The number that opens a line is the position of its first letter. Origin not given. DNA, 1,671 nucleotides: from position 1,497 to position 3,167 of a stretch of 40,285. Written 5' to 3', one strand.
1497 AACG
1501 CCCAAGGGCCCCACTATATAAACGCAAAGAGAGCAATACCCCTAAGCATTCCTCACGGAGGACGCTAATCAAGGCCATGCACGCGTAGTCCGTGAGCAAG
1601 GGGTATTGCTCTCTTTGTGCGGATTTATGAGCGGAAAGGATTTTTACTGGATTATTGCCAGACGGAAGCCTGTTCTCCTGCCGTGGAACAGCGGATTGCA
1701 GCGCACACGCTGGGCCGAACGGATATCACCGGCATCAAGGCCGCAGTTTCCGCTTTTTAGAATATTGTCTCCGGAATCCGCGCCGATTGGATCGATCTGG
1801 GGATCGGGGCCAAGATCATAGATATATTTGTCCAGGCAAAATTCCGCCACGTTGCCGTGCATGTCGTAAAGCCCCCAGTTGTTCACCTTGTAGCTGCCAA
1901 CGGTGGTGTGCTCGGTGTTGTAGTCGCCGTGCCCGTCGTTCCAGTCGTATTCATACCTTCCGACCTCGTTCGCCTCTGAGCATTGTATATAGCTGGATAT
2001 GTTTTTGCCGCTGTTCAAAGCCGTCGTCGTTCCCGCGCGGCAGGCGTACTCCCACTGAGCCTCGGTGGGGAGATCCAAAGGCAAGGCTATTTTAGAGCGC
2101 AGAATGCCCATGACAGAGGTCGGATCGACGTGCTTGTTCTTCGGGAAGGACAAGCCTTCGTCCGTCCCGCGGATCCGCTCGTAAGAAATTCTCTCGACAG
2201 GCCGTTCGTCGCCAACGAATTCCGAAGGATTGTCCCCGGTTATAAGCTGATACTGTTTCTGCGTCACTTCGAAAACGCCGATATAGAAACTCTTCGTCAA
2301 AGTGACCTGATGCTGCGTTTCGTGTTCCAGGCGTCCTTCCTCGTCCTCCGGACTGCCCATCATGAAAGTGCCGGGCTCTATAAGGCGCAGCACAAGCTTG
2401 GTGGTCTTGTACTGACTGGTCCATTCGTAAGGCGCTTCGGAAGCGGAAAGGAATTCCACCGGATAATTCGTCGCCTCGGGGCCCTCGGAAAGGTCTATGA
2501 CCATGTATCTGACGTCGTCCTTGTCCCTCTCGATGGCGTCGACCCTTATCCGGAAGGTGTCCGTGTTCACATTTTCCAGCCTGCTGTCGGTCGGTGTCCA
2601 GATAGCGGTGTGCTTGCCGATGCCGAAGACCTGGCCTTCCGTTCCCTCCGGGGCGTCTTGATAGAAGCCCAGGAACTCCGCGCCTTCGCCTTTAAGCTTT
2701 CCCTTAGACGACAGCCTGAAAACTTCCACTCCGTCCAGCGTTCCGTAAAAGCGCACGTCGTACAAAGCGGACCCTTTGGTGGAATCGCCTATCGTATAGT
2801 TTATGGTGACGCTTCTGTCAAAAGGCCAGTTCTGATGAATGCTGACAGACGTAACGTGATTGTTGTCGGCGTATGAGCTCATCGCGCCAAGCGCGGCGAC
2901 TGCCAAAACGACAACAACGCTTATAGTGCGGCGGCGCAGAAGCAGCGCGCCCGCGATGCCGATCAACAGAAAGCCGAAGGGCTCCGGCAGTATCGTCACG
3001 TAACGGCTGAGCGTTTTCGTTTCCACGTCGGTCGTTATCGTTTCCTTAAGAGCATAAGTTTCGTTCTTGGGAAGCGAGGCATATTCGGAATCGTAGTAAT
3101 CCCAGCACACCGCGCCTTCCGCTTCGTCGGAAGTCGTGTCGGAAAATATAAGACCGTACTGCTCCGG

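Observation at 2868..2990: Complete PEP-CTERM sorting motif located internally, followed in frame by a second signal-peptide-like helix (intact paralog)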

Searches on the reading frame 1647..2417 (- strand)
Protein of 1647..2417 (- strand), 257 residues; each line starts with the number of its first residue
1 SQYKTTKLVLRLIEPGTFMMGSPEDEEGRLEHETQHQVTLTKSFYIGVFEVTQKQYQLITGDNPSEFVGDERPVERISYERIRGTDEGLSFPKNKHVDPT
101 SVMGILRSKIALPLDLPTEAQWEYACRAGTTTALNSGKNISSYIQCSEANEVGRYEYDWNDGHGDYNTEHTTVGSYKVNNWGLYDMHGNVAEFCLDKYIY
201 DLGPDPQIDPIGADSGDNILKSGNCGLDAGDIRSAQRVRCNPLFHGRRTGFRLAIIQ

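Call 74: search_solved_structures(query=window:1647-2417:-, max_evalue=0.001, show_alignments=3)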
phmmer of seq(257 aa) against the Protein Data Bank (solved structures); distinct sequences matched with E-value up to 0.001: 19.
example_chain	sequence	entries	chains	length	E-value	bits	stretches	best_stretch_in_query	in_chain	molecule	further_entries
2y3c_A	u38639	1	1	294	9.6e-13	51.3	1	115-254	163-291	TREPONEMA DENTICOLA VARIABLE PROTEIN 1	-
5hha_A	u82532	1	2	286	9.5e-11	44.8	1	13-199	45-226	PvdO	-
2aft_X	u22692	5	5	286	3e-07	33.3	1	116-228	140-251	Sulfatase modifying factor 1 | Sulfatase-modifying factor 1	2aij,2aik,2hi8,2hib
2afy_X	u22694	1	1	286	3.3e-07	33.1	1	116-227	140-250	Sulfatase modifying factor 1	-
31dc_A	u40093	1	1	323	4.7e-07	32.6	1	116-228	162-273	Formylglycine-generating enzyme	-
2aii_X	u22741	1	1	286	4.7e-07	32.6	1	116-226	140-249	Sulfatase modifying factor 1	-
9myj_B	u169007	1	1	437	5e-07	32.6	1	113-195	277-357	Lipoprotein, putative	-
9p6h_B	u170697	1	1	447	5.2e-07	32.5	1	113-195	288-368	Lipoprotein, putative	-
1y1e_X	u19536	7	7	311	5.6e-07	32.4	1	116-226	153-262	C-alpha-formyglycine-generating enzyme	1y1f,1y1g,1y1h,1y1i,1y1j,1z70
9mzu_A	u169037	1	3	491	6.1e-07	32.3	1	113-195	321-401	PorK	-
9ots_A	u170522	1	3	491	6.1e-07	32.3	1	113-195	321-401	Por secretion system protein porK/gldK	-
5ssy_A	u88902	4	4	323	6.4e-07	32.2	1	116-226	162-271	Formylglycine-generating enzyme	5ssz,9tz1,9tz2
5nxl_A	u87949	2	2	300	8.5e-07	31.8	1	116-254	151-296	Non-specific serine/threonine protein kinase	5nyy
6s07_A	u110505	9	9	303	9e-07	31.7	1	116-254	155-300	Formylglycine-generating enzyme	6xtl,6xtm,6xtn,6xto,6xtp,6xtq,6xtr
5ssx_A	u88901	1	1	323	1.3e-06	31.2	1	116-226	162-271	Formylglycine-generating enzyme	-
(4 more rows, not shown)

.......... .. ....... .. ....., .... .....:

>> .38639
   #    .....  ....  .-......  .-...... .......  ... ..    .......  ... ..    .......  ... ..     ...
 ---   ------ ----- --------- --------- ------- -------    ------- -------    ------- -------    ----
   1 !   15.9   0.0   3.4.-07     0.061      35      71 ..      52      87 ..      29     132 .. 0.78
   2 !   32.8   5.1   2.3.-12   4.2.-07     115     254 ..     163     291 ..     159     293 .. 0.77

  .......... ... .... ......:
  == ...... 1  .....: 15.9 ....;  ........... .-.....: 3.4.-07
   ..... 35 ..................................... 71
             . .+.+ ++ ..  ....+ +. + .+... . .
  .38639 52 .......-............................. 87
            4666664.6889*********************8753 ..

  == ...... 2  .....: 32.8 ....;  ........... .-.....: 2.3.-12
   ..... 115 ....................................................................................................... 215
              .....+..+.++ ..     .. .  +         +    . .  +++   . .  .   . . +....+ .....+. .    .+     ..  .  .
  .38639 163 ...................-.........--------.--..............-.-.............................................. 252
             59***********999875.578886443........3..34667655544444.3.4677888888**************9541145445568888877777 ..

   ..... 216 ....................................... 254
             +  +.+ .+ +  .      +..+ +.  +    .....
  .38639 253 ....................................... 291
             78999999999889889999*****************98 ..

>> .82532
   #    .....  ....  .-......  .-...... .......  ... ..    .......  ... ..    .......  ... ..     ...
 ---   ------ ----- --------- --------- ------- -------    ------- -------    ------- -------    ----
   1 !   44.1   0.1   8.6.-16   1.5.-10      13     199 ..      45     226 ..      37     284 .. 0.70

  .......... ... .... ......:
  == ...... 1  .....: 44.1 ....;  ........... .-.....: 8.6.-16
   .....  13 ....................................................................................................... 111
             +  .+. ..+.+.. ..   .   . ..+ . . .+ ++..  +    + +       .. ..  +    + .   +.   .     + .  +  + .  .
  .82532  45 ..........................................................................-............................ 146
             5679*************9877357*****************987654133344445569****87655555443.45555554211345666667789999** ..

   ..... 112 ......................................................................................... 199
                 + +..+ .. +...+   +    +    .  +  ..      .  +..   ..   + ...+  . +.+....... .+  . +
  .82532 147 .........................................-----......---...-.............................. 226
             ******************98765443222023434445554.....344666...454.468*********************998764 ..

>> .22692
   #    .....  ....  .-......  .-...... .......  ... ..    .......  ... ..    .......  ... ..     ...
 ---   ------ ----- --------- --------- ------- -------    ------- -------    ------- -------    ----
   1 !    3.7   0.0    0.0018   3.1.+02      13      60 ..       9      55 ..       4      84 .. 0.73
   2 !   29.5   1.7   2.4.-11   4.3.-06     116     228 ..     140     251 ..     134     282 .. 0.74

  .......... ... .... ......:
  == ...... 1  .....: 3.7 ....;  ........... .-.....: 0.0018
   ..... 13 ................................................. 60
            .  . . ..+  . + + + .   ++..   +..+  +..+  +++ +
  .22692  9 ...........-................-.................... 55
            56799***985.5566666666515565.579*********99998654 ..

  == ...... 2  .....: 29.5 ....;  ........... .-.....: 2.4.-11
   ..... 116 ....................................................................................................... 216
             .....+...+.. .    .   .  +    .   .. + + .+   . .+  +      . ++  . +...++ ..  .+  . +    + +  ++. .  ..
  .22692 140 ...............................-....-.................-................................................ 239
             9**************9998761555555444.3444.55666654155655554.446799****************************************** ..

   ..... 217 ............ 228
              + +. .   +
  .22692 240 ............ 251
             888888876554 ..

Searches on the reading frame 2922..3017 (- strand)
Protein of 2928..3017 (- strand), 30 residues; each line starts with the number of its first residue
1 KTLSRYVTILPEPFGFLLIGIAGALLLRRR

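Call 7: search_protein_families(library=ncbifam, proteins=[window:2928-3017:-], max_evalue=10)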
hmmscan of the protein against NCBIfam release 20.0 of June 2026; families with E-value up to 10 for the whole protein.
seq(30 aa): 5 families
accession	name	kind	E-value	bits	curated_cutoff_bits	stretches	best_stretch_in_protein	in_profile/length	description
NF058571.1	GVDTG_CTERM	domain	0.08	13.3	29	1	15-30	29-44/44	GVDTG sorting domain-containing protein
TIGR01167.1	LPXTG_anchor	domain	0.17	12.6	15.9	1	14-30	16-32/34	LPXTG cell wall anchor domain-containing protein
TIGR03063.1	srtB_target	domain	0.17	11.9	18.15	1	17-30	15-28/29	sortase B protein-sorting domain-containing protein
TIGR04143.1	VPxxxP_CTERM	domain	0.17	11.7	30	1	18-30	12-24/25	VPXXXP-CTERM sorting domain-containing protein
TIGR02595.1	PEP_CTERM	domain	1.5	9.8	16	1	12-30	3-22/24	PEP-CTERM sorting domain-containing protein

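Call 8: search_protein_families(library=pfam, proteins=[window:2928-3017:-], max_evalue=10)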
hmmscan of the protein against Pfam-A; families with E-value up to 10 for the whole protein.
seq(30 aa): 0 families

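Call 55: search_protein_families(library=ncbifam, alignment_id=A3, max_evalue=0.017)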
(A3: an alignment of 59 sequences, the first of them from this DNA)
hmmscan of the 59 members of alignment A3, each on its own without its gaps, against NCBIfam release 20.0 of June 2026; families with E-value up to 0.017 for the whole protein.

A. member 1, seq(30 aa): 0 families

B. families by the number of members that match (of 59 scanned): 13 families
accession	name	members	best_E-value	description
TIGR02595.1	PEP_CTERM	36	3.9e-05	PEP-CTERM sorting domain-containing protein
NF050189.1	PGAP-CTERM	3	0.01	PGAP-CTERM sorting domain-containing protein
NF058571.1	GVDTG_CTERM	3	0.011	GVDTG sorting domain-containing protein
NF038126.1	PEP_CTERM_FxDxF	2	0.0059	FxDxF family PEP-CTERM protein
TIGR01167.1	LPXTG_anchor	2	0.007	LPXTG cell wall anchor domain-containing protein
TIGR04288.2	CGP_CTERM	2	0.011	CGP-CTERM sorting domain-containing protein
TIGR03901.2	MYXO-CTERM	2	0.014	MYXO-CTERM sorting domain-containing protein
TIGR04143.1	VPxxxP_CTERM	1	0.0033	VPXXXP-CTERM sorting domain-containing protein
TIGR03370.1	VPLPA-CTERM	1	0.0034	VPLPA-CTERM sorting domain-containing protein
NF038125.1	PEP_CTERM_THxN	1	0.0066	THxN family PEP-CTERM protein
NF041538.1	PEP_EDSA_1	1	0.0071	EDSAP-1 family PEP-CTERM protein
NF038130.1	PEP_NF038130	1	0.0075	NF038130 family PEP-CTERM protein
TIGR03063.1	srtB_target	1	0.014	sortase B protein-sorting domain-containing protein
